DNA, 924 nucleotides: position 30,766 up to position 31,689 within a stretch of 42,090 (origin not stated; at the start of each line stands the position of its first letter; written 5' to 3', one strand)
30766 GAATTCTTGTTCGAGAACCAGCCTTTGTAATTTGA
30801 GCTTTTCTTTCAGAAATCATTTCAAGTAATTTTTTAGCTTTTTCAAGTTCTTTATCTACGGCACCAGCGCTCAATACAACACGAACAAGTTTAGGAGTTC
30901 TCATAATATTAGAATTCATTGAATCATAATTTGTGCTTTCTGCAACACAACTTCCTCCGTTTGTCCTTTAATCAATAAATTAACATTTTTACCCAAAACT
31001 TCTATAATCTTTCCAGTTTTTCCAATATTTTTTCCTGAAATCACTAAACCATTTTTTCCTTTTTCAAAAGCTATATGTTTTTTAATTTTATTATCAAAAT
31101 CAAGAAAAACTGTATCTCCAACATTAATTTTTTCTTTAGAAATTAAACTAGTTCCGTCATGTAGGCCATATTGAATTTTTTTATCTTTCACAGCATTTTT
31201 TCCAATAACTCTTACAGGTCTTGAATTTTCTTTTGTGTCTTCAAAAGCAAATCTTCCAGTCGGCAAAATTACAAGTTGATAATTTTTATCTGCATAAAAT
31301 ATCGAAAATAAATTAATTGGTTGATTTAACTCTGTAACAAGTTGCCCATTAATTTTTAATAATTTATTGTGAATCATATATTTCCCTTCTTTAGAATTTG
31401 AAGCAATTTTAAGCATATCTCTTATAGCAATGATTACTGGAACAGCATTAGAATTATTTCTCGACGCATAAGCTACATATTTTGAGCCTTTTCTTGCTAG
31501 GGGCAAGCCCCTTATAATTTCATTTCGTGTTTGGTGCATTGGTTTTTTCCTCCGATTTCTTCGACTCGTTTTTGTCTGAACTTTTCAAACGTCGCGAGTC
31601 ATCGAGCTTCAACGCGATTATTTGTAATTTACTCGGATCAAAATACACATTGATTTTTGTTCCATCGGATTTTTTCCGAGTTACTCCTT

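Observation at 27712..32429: Recurrent architecture: four intercistronic inserts in one ribosomal protein operon, all bounded by duplicated stop/start junctions and all kept as coupled bridging mini-ORFs, possibly one element family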

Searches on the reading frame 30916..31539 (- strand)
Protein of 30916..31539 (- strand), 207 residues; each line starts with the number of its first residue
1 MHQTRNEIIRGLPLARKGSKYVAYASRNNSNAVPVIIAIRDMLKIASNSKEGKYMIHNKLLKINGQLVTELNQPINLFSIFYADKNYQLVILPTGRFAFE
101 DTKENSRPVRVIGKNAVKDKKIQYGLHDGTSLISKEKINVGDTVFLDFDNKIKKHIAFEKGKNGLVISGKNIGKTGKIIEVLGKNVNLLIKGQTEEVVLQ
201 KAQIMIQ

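Call 45: find_homologous_proteins(query=window:30916-31539:-, max_evalue=1e-60)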
Query window:30916-31539:- (207 aa): 47 proteins with E <= 1e-60 among 448 candidates.
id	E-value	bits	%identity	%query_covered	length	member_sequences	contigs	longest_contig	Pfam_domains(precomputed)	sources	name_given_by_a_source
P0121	9.3e-127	438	100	100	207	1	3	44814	PF00900.27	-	-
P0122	4.1e-126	436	100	100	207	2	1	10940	PF00900.27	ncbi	-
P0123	5.2e-92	325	71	100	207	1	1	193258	PF00900.27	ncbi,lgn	ncbi:MAG: hypothetical protein ACP5NS_02855 [Candidatus Pacearchaeota archaeon]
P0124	8.9e-92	324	70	100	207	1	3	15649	PF00900.27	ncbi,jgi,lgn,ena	-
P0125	1.3e-91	324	69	100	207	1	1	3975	PF00900.27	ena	-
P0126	2.0e-89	316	70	100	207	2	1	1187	PF00900.27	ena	-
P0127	2.4e-88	313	69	100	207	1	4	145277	PF00900.27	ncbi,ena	-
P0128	2.5e-87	310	67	100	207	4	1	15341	PF00900.27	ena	-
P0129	2.5e-77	277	64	94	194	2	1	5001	PF00900.27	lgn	-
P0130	6.0e-76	273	59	100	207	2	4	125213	PF00900.27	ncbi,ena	-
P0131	1.4e-74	268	59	100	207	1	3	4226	PF00900.27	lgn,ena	-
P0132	1.7e-74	268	57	100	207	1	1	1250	PF00900.27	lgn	-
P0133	8.4e-74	266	58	100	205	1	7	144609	PF00900.27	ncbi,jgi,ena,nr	ncbi:hypothetical protein J4423_02335 [Candidatus Pacearchaeota archaeon]|nr:hypothetical protein [C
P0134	9.4e-74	265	59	100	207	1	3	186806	PF00900.27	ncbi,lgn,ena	-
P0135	4.5e-73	263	59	100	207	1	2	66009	PF00900.27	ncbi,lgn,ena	-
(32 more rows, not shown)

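Call 46: find_encoding_contigs(protein=P0122, flank=8000, max_places=5)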
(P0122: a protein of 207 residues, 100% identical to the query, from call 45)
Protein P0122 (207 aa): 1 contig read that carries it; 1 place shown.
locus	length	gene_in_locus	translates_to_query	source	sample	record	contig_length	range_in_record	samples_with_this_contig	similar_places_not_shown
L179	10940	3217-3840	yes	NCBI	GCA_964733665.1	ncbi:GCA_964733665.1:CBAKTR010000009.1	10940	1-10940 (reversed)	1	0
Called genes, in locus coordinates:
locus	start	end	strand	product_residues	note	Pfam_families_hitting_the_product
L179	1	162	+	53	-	?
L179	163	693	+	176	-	PF00237:Ribosomal_L22 (weak)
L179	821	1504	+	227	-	PF07650:KH_2, PF00189:Ribosomal_S3_C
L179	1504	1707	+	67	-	-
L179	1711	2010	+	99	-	PF01253:SUI1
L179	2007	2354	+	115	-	PF00366:Ribosomal_S17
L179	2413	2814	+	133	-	PF00238:Ribosomal_L14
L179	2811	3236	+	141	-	PF16906:Ribosomal_L26, PF00467:KOW (weak)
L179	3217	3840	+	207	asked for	PF00900:Ribosomal_S4e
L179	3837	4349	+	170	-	PF00281:Ribosomal_L5, PF00673:Ribosomal_L5_C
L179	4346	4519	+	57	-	-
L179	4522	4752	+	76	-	PF00253:Ribosomal_S14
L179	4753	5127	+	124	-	PF00410:Ribosomal_S8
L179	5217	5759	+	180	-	PF00347:Ribosomal_L6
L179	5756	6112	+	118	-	PF01655:Ribosomal_L32e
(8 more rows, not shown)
